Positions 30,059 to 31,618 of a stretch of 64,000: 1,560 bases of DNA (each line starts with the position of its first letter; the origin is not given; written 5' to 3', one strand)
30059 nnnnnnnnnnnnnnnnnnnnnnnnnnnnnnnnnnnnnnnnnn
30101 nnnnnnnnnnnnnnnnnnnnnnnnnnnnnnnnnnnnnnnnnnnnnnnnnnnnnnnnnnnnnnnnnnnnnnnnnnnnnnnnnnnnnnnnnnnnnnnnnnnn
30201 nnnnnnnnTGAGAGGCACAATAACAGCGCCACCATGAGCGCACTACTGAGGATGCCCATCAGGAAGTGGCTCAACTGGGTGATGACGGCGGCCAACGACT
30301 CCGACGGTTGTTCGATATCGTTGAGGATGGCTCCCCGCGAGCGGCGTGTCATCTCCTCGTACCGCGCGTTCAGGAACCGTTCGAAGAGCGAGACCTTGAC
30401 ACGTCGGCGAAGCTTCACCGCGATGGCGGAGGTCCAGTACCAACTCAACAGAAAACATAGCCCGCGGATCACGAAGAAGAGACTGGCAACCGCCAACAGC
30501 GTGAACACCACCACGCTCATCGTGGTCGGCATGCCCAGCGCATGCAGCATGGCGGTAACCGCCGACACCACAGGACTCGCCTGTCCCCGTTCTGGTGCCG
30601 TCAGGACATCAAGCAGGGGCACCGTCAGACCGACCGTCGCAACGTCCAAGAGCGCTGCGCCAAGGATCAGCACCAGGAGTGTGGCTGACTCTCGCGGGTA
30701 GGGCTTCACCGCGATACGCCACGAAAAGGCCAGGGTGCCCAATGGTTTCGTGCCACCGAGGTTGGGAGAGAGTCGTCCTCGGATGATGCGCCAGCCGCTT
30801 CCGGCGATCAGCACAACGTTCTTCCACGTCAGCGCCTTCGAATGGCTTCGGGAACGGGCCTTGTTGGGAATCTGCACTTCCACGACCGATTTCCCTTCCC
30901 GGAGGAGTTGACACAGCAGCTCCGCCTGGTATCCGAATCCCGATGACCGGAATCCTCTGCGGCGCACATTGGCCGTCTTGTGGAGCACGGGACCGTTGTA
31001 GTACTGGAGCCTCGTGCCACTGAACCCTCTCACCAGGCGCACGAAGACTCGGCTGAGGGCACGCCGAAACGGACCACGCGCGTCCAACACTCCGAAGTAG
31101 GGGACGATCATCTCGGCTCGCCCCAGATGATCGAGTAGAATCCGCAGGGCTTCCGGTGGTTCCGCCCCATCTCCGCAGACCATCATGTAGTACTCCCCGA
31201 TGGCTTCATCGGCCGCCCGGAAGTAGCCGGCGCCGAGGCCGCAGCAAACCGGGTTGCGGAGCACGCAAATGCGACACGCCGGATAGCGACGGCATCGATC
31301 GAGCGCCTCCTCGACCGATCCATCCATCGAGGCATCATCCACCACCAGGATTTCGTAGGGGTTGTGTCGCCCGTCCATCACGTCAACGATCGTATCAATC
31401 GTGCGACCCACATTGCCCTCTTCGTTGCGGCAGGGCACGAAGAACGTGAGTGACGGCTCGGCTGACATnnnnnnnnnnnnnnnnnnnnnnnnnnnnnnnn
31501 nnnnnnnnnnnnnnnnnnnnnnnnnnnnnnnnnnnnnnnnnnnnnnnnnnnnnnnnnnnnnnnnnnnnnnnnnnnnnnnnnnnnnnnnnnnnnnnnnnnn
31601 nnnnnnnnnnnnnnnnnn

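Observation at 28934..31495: Single polypeptide fusing a GtrB/DPM1-like GT2 domain to a complete ABC exporter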

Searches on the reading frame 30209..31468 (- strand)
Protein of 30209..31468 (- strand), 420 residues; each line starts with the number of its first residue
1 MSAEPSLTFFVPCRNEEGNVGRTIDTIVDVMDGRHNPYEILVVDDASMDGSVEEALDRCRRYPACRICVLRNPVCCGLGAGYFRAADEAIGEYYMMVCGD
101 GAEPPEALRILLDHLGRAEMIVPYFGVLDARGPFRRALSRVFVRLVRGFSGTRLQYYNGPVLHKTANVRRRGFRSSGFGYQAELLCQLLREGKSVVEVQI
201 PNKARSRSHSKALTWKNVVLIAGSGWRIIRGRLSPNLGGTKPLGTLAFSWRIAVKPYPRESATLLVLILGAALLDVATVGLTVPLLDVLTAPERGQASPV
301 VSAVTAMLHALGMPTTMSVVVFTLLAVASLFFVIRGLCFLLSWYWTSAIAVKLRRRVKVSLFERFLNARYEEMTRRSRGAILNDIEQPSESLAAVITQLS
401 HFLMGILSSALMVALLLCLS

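Call 74: search_protein_representatives(protein=window:30209-31468:-)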
Query: 420 residues. Proteins with E-value up to 0.001 (for the whole library): 4173; up to 1e-10: 829; up to 1e-30: 93. The best 150 are listed.
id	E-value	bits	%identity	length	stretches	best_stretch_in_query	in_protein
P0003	1.5e-182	623.4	69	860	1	3-420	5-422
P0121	5.1e-89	315.4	62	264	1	4-240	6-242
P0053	7.1e-52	193.1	46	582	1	6-229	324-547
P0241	1.3e-51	192.2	44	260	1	4-233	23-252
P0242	1.7e-51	191.8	42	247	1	6-234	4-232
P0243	3.4e-50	187.5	30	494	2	7-224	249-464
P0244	3.4e-50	187.5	44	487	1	6-228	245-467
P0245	4.0e-48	180.7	44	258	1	6-230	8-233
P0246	1.7e-47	178.7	41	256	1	6-232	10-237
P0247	7.0e-47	176.6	43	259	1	3-232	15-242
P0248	1.7e-45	172.0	41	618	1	3-229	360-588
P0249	7.3e-45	170.0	43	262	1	7-233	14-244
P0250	3.5e-44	167.7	42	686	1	6-232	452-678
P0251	1.1e-43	166.1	41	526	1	7-223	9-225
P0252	1.2e-43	165.9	39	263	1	4-240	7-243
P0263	2.0e-40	155.3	42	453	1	7-236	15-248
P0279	1.4e-36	142.7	35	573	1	3-238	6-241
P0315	8.6e-32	126.9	37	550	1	6-225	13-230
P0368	5.8e-28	114.3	43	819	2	79-230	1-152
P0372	8.1e-28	113.8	33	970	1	3-225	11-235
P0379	6.6e-27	110.8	33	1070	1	4-223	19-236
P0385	1.6e-26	109.6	31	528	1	5-226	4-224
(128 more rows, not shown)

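Call 76: search_protein_families(library=pfam, proteins=[P0368, P0372, P0379, P0279, P0315, P0385, P0251, P0263, P0250, P0248], max_evalue=0.001)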
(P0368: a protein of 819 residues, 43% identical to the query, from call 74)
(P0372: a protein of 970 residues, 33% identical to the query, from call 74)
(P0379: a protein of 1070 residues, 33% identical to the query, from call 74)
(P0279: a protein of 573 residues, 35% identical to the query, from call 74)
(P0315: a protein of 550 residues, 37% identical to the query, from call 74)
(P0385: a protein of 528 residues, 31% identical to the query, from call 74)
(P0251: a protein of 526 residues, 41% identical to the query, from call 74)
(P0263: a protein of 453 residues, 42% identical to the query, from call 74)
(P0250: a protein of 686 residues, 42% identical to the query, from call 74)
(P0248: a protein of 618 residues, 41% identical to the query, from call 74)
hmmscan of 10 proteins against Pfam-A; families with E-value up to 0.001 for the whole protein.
P0368 (819 aa): 0 families

P0372 (970 aa): 2 families
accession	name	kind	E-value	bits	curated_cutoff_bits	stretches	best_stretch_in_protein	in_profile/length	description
PF00535.33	Glycos_transf_2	-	6.6e-22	78.7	23.3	1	16-171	1-156/168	Glycosyl transferase family 2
PF13641.12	Glyco_tranf_2_3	-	2.2e-06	28.3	27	1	15-124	3-110/230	Glycosyltransferase like family 2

P0379 (1070 aa): 2 families
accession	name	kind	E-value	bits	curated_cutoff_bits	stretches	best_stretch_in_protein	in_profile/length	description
PF00535.33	Glycos_transf_2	-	1.9e-17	64.2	23.3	1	23-143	1-120/168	Glycosyl transferase family 2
PF09586.16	YfhO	-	1.4e-10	40.7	28.5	1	854-1039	657-835/835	Bacterial membrane protein YfhO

P0279 (573 aa): 3 families
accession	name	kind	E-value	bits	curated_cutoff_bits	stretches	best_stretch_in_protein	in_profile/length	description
PF03706.18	LPG_synthase_TM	-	1.4e-35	123.7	33.4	1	260-553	2-302/302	Lysylphosphatidylglycerol synthase TM region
PF00535.33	Glycos_transf_2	-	8.7e-17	62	23.3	1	11-143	1-130/168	Glycosyl transferase family 2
PF13641.12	Glyco_tranf_2_3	-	1.1e-06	29.3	27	1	10-123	3-116/230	Glycosyltransferase like family 2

P0315 (550 aa): 4 families
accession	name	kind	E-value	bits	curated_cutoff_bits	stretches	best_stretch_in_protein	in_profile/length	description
PF00535.33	Glycos_transf_2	-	1.7e-22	80.6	23.3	1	15-128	1-113/168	Glycosyl transferase family 2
PF04055.27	Radical_SAM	-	1.6e-14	54.9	29.5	1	280-374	3-103/166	Radical SAM superfamily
PF10111.15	Glyco_tranf_2_2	-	1.6e-05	25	27.3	1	15-109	1-95/276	Glycosyltransferase like family 2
PF13353.11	Fer4_12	-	5.2e-05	24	22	1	279-349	10-81/137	4Fe-4S single cluster domain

P0385 (528 aa): 3 families
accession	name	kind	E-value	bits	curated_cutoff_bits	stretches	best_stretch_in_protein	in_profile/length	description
PF00535.33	Glycos_transf_2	-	3e-24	86.3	23.3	1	7-155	1-148/168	Glycosyl transferase family 2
PF13641.12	Glyco_tranf_2_3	-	2.3e-07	31.5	27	1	6-110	3-109/230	Glycosyltransferase like family 2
PF10111.15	Glyco_tranf_2_2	-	7.9e-07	29.3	27.3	1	7-112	1-114/276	Glycosyltransferase like family 2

P0251 (526 aa): 3 families
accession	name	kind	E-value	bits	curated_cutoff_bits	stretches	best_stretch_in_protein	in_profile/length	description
PF00535.33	Glycos_transf_2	-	4.2e-19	69.5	23.3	1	10-172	1-160/168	Glycosyl transferase family 2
PF13641.12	Glyco_tranf_2_3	-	1.3e-06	29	27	1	9-116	3-110/230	Glycosyltransferase like family 2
PF13704.12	Glyco_tranf_2_4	-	0.00057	20.8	27.5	0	39-107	19-86/98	Glycosyl transferase family 2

P0263 (453 aa): 6 families
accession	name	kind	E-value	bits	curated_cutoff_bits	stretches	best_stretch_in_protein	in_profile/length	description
PF00535.33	Glycos_transf_2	-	1.1e-13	51.9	23.3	1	16-155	1-133/168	Glycosyl transferase family 2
PF13242.12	Hydrolase_like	-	2.3e-11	43.9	22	1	355-412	2-60/75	HAD-hyrolase-like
PF00702.32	Hydrolase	-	8.4e-09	36.5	26.4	1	267-394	82-191/191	haloacid dehalogenase-like hydrolase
PF08645.17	PNK3P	-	1.8e-06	28.3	22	1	270-386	14-129/161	Polynucleotide kinase 3 phosphatase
PF13419.12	HAD_2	-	4.5e-06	27.3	23.8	1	356-399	134-177/178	Haloacid dehalogenase-like hydrolase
PF13641.12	Glyco_tranf_2_3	-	0.00042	20.8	27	1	15-127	3-111/230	Glycosyltransferase like family 2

P0250 (686 aa): 3 families
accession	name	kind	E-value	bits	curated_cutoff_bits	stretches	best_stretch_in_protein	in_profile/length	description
PF00535.33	Glycos_transf_2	-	2.4e-15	57.3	23.3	1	455-616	2-160/168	Glycosyl transferase family 2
PF13641.12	Glyco_tranf_2_3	-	8.3e-06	26.4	27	1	453-567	3-119/230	Glycosyltransferase like family 2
PF13231.12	PMT_2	-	8.9e-05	23.2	26.1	1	109-244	24-160/160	Dolichyl-phosphate-mannose-protein mannosyltransferase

P0248 (618 aa): 3 families
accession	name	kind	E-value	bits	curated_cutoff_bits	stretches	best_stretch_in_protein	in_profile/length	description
PF00535.33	Glycos_transf_2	-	1.3e-16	61.5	23.3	1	366-491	2-124/168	Glycosyl transferase family 2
PF00355.32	Rieske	-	2.5e-08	34.2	20.3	1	220-280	10-70/88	Rieske [2Fe-2S] domain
PF13641.12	Glyco_tranf_2_3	-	3.4e-05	24.4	27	1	364-467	3-106/230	Glycosyltransferase like family 2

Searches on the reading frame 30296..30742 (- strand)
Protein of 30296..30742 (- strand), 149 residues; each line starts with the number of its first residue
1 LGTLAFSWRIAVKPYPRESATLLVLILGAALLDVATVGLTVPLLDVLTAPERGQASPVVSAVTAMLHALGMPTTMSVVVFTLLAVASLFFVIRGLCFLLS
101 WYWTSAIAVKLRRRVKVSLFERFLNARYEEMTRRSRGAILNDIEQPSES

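Call 84: find_related_loci(query=A4, collection=metagenome_contigs, flank=10000)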
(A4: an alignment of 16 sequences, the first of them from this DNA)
Query A4 (149 aa) in metagenome_contigs; peptide patterns used: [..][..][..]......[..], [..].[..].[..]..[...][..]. (x = any residue, [..] = any of these).
101 stretches matched a pattern; 23 encode a relative of the query (tblastn E <= 1e-3); 21 distinct loci.
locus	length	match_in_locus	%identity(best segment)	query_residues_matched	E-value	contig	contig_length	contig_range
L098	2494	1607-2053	79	1-149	3e-76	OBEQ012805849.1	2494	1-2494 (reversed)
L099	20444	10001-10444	76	2-149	3e-74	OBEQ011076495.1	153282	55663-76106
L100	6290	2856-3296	80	1-147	1e-73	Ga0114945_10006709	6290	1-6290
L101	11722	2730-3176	79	1-149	1e-72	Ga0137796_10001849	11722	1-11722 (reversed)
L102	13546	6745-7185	60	3-149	6e-56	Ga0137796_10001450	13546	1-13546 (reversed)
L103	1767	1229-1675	54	1-149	1e-52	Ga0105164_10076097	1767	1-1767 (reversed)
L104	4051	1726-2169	56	2-149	3e-47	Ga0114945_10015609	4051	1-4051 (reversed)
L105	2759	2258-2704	48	1-149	7e-47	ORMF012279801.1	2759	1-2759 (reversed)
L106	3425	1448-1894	49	1-149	1e-46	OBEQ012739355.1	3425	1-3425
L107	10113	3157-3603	48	1-149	3e-46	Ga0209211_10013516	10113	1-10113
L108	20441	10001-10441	50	3-149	3e-45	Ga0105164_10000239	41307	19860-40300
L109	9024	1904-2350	51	1-149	2e-44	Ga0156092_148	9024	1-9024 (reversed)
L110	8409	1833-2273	48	3-149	4e-42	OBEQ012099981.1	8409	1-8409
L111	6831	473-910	51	4-149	6e-40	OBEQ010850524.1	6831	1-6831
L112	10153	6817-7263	54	1-149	5e-40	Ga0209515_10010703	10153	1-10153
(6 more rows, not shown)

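Call 87: search_protein_families(library=ncbifam, proteins=[L098:248-1561:+], max_evalue=0.01)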
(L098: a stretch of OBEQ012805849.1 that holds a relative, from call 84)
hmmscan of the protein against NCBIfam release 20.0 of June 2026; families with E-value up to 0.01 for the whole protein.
L098:248-1561:+ (437 aa): 1 family
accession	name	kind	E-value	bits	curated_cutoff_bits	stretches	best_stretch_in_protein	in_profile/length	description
TIGR04372.1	glycosyl_04372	domain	4.4e-62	209.2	45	1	189-393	2-207/207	TIGR04372 family glycosyltransferase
